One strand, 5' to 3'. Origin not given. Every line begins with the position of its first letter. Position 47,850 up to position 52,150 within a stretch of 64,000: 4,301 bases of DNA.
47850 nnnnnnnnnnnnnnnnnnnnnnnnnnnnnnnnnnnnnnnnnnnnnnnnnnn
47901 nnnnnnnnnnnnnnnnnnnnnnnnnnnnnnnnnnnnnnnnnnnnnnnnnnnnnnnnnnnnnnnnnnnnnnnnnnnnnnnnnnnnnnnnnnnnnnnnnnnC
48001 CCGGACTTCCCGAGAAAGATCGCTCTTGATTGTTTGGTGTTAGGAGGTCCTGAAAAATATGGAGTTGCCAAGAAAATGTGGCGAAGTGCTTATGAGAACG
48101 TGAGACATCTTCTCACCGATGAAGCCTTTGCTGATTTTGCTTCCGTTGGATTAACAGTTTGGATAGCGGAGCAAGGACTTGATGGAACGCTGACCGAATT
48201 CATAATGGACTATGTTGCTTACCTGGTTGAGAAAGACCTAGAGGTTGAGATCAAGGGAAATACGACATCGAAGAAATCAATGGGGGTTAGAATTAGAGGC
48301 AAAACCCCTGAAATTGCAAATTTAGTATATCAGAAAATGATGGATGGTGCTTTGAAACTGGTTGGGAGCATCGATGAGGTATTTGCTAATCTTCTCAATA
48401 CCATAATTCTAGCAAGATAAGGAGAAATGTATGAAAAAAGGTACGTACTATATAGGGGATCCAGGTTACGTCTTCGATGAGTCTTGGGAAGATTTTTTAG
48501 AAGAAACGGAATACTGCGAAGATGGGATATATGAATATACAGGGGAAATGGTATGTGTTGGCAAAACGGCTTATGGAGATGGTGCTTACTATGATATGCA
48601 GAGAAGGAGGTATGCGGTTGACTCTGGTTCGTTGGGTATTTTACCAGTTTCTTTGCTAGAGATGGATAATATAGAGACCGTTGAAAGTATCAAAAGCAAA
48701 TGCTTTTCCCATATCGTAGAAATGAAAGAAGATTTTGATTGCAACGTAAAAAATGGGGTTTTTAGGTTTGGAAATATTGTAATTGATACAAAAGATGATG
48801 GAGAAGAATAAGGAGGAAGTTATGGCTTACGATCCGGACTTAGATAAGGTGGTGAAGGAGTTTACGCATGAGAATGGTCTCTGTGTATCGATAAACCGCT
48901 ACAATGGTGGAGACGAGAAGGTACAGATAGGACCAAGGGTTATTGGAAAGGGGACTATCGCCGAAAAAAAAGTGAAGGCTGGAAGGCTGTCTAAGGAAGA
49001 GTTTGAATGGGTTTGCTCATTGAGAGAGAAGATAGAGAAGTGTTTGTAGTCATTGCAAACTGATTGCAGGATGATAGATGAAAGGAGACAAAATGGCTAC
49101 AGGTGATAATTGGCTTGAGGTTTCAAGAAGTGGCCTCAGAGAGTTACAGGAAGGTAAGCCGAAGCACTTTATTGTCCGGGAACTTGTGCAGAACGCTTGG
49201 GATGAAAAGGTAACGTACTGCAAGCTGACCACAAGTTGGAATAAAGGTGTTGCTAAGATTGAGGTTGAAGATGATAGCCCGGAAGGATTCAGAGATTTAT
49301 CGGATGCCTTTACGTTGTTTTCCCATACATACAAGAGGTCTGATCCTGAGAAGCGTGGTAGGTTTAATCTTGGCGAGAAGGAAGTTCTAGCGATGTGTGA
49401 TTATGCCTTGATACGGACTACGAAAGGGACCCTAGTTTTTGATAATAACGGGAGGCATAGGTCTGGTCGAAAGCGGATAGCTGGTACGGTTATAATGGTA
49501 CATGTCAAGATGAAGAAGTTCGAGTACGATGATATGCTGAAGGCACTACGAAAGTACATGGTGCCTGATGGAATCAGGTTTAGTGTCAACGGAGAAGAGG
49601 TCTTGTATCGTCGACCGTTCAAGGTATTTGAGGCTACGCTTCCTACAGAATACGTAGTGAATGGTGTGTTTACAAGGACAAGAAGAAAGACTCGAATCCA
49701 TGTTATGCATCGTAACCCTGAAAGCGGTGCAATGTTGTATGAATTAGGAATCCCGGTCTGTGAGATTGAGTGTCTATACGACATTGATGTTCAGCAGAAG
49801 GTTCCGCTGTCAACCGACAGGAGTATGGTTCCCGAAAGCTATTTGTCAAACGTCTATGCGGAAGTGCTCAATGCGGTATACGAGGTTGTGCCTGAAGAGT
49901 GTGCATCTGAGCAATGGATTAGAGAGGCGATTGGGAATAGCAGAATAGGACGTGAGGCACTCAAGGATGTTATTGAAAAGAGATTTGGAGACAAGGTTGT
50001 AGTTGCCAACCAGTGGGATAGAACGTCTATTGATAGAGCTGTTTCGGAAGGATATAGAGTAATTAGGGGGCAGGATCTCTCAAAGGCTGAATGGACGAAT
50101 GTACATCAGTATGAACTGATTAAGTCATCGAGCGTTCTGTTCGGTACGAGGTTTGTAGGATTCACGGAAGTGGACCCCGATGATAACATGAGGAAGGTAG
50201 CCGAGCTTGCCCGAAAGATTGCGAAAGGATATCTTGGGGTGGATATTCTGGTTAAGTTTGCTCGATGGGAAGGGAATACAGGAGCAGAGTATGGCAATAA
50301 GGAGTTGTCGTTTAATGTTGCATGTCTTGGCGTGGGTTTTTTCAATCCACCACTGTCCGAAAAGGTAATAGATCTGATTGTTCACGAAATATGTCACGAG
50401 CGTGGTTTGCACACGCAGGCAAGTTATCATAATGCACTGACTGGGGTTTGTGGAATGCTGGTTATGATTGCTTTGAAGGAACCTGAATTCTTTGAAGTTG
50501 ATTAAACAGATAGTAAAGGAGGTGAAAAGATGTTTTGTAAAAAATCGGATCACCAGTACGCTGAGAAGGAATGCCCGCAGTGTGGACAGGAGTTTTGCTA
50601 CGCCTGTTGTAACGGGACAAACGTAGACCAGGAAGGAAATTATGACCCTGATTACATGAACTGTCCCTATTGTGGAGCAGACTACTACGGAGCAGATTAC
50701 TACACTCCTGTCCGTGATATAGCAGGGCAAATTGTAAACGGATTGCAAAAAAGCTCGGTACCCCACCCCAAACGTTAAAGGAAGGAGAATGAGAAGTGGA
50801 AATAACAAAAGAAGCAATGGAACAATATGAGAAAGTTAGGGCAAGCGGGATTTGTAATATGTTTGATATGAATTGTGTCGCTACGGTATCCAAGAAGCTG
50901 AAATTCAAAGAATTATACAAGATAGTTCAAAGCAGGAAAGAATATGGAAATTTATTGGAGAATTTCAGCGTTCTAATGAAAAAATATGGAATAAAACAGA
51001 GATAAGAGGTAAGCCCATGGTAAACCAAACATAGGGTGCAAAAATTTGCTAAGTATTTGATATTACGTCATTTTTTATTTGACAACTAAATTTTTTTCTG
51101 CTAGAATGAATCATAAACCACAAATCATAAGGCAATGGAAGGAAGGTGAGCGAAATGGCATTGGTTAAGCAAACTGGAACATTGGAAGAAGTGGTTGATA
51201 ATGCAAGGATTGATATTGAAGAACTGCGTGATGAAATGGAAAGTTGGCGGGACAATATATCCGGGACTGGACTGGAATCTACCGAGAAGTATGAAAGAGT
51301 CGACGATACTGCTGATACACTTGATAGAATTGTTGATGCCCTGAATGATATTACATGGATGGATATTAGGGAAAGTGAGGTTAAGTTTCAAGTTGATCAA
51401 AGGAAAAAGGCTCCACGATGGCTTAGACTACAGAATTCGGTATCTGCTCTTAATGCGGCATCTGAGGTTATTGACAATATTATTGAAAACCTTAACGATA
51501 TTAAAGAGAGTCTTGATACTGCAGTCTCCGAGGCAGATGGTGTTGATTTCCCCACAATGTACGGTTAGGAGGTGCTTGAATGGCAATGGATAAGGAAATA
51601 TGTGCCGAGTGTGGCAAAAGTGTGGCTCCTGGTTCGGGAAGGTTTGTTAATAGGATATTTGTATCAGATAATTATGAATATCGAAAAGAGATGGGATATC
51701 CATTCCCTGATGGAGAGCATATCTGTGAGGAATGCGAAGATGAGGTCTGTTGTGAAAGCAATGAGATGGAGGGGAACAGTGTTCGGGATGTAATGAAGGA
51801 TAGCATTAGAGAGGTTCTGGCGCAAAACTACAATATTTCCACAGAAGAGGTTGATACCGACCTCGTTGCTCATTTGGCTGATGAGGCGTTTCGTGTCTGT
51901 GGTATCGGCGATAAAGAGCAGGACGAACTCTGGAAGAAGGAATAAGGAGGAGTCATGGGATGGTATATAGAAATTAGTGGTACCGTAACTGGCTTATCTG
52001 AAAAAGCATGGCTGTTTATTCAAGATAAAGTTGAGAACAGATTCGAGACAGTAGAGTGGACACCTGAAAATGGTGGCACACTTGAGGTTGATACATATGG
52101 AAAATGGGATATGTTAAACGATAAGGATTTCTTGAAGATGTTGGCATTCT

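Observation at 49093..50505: Bergerat-fold (HATPase_c_3/sacsin-like) ATP-binding domain fused to an HExxH region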

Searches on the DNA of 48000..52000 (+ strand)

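Call 6: search_dna_similar(query=window:48000-52000:+, collection=phages, mode=near, max_rows=15)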
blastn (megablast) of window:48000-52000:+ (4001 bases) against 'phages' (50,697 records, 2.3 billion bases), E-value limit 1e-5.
No match.

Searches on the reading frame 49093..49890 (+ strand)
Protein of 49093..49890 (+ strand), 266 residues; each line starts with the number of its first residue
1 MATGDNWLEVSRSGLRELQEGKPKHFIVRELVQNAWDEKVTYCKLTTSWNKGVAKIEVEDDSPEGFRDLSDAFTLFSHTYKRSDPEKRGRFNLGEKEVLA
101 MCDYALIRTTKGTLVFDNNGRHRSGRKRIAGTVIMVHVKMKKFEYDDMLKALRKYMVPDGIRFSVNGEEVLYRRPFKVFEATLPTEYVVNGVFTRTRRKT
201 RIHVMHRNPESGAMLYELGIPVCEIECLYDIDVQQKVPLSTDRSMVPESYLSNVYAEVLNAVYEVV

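Call 77: search_solved_structures(query=window:49093-49890:+, max_evalue=10, show_alignments=5)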
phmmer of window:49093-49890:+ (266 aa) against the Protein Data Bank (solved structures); distinct sequences matched with E-value up to 10: 0.
